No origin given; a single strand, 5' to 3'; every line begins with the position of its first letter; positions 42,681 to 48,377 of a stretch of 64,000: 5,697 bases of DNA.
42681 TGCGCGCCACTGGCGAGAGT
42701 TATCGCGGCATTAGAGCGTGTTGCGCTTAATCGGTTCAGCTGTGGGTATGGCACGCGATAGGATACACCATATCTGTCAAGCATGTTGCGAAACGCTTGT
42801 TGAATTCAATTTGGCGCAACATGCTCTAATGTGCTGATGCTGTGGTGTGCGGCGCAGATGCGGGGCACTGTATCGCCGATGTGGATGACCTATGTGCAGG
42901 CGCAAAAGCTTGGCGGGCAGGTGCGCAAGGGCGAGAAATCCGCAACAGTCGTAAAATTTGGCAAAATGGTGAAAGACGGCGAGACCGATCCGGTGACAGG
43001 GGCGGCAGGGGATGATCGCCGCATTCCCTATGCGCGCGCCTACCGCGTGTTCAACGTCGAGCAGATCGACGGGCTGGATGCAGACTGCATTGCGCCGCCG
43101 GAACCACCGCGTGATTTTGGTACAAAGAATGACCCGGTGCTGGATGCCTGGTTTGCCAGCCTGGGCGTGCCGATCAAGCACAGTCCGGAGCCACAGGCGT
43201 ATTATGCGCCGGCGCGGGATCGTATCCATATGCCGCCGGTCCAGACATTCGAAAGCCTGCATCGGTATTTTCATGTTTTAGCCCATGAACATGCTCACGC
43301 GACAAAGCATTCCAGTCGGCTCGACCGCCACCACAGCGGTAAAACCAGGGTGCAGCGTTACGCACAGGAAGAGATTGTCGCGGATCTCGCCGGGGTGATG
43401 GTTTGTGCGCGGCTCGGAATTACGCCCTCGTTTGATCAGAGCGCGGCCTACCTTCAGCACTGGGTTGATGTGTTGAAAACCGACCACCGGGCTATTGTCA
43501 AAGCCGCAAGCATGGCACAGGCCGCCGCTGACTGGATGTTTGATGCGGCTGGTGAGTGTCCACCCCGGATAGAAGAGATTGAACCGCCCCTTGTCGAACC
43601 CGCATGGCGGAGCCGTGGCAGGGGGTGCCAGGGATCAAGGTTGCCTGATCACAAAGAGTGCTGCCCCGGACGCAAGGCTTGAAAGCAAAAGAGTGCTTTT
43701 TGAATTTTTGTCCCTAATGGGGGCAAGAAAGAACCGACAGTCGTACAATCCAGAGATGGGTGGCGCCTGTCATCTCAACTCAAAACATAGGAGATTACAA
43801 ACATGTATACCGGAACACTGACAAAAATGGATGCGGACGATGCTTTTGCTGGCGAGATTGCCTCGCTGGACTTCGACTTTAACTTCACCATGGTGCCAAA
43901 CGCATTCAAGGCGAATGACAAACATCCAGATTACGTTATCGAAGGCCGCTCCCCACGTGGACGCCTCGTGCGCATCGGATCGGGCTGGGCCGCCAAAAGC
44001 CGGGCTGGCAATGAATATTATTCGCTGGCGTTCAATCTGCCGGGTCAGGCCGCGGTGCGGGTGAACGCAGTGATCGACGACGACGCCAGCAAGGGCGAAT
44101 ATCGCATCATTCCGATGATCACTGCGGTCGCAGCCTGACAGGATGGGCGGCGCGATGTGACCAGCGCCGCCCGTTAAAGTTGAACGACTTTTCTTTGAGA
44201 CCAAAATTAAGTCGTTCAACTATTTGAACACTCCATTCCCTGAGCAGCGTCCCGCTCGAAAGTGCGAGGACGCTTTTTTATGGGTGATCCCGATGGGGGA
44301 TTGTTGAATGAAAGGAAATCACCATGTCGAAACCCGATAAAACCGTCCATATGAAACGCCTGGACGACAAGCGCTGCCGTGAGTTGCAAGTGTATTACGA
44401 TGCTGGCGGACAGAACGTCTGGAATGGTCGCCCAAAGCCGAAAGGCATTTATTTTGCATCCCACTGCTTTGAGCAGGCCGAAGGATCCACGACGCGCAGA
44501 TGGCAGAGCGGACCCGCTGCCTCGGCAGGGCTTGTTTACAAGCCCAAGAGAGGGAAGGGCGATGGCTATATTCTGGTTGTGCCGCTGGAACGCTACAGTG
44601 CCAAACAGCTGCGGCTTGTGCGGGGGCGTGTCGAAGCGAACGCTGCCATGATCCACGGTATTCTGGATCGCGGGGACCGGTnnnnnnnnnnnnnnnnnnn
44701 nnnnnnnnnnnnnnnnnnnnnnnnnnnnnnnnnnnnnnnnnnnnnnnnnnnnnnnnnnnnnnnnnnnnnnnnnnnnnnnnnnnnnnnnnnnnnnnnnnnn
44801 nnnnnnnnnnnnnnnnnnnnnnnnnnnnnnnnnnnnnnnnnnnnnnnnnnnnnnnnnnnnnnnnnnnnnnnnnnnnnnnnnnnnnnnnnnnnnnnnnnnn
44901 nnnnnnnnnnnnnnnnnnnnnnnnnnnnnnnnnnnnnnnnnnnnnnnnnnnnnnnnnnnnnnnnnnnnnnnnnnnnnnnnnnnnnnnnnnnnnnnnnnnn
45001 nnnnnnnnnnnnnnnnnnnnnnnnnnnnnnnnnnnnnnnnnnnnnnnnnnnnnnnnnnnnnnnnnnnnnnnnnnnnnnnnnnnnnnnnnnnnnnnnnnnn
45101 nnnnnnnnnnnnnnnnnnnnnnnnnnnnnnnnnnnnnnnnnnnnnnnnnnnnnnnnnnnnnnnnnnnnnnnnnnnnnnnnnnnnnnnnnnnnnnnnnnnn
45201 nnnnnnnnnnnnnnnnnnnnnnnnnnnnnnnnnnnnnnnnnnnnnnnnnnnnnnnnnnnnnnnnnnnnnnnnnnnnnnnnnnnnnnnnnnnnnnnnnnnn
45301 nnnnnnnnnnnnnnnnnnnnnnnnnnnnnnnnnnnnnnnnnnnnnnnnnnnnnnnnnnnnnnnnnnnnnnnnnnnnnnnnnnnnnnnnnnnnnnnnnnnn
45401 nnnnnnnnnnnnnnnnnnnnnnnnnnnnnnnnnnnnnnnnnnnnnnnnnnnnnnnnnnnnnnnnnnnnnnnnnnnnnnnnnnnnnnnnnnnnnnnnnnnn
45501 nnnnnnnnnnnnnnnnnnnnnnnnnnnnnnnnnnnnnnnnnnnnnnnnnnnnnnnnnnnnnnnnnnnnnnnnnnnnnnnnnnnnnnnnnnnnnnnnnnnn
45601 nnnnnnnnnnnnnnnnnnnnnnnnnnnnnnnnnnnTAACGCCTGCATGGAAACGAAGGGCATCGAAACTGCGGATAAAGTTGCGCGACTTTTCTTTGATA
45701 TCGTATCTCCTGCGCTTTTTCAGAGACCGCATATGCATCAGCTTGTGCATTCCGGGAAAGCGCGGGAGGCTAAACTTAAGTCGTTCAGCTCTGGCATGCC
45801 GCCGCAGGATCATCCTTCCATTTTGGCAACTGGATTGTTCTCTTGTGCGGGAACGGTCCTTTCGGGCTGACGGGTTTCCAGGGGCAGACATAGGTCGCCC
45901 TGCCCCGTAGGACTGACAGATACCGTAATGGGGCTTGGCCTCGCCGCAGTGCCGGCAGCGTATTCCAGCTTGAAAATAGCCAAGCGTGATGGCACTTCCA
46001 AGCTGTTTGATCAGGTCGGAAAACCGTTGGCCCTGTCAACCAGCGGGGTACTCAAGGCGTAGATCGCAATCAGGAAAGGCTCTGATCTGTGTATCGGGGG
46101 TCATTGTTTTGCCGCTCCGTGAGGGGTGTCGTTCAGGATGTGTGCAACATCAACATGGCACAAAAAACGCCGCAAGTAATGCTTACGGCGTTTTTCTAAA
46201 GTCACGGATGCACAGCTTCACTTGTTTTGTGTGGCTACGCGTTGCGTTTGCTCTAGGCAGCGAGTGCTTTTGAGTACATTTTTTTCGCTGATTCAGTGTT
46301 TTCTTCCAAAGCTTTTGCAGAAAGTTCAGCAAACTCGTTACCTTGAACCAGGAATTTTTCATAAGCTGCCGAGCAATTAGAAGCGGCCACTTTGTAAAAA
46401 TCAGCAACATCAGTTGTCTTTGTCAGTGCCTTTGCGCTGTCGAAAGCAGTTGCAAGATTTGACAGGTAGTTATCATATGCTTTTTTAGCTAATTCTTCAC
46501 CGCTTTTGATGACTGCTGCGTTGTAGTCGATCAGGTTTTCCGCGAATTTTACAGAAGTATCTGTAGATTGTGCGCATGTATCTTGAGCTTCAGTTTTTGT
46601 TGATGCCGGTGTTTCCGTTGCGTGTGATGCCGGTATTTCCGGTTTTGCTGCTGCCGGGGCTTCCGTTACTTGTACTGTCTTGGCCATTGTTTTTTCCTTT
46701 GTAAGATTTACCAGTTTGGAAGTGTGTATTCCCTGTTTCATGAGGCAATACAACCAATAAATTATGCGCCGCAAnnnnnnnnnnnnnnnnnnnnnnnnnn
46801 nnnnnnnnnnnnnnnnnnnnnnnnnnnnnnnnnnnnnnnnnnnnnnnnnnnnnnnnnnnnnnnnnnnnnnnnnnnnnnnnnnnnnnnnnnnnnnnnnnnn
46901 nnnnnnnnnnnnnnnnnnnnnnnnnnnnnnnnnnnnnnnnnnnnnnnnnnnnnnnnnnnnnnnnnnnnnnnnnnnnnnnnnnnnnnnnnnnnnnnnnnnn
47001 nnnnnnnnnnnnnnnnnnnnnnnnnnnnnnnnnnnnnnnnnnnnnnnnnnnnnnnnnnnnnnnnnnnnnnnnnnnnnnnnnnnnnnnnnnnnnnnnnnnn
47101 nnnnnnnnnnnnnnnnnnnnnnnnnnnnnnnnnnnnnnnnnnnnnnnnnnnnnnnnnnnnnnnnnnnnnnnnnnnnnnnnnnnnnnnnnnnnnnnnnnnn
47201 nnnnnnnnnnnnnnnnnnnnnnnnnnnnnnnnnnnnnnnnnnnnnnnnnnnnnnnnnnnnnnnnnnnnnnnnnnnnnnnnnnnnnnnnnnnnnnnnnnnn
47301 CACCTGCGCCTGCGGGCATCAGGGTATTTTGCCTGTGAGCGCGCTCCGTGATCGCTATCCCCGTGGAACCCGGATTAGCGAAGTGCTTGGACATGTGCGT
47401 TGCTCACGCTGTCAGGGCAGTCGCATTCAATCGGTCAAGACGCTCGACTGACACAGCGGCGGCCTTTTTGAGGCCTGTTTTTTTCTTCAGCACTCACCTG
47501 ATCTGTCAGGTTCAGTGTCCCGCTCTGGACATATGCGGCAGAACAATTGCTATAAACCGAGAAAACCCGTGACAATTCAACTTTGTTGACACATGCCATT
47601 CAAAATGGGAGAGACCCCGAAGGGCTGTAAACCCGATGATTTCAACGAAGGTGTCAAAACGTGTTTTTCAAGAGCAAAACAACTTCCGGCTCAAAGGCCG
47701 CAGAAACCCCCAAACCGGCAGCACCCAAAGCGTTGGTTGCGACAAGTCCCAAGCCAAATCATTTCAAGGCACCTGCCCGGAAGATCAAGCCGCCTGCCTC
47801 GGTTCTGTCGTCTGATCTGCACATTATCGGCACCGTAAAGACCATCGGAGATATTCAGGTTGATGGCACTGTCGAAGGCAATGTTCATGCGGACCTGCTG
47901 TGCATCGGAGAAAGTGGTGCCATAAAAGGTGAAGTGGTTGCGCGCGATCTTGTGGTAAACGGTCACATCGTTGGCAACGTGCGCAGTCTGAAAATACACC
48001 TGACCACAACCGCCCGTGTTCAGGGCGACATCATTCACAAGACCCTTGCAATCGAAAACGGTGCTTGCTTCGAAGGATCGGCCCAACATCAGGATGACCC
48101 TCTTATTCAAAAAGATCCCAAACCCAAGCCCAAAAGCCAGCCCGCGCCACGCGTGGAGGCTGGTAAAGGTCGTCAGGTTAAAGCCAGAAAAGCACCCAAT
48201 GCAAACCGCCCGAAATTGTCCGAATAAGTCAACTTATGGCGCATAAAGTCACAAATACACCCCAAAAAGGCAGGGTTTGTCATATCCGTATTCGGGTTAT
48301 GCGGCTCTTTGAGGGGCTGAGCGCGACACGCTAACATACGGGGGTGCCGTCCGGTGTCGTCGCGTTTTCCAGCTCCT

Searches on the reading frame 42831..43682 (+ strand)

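Call 43: search_protein_families(library=pfam, proteins=[window:42831-43682:+], max_evalue=0.001)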
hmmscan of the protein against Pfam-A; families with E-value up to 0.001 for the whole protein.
window:42831-43682:+ (283 aa): 2 families
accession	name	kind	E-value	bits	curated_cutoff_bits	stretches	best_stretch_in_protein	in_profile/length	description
PF18818.7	MPTase-PolyVal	-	7.5e-42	142.8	27.5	1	104-227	3-125/126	Zincin-like metallopeptidase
PF08401.16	ArdcN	-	1.3e-17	64.6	22.6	1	1-74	49-123/123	N-terminal domain of anti-restriction factor ArdC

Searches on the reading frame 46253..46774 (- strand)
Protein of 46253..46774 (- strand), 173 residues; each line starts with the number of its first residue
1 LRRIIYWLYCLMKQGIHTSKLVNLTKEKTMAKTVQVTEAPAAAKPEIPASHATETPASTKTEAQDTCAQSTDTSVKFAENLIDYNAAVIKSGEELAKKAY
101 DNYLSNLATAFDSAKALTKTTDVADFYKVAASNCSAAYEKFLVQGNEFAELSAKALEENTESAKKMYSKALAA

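Call 75: search_protein_families(library=pfam, proteins=[window:46253-46774:-], max_evalue=0.001)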
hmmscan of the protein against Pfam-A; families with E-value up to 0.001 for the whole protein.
window:46253-46774:- (173 aa): 1 family
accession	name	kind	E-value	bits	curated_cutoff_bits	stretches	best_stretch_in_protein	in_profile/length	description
PF09361.15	Phasin_2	-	6.1e-09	36.4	24.9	1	72-165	5-98/100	Phasin protein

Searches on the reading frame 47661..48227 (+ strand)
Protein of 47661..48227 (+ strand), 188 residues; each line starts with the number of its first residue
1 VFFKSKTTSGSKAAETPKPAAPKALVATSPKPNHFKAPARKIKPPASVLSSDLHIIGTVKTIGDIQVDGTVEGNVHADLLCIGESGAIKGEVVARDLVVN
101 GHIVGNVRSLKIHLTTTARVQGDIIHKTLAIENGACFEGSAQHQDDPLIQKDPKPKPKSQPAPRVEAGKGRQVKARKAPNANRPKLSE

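Call 75: search_protein_families(library=pfam, proteins=[window:47661-48227:+], max_evalue=0.001)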
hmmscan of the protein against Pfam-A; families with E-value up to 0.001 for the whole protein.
window:47661-48227:+ (188 aa): 1 family
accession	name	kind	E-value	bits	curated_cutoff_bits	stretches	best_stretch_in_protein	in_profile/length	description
PF04519.19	Bactofilin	-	7.7e-23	81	27.9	1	47-141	1-97/98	Polymer-forming cytoskeletal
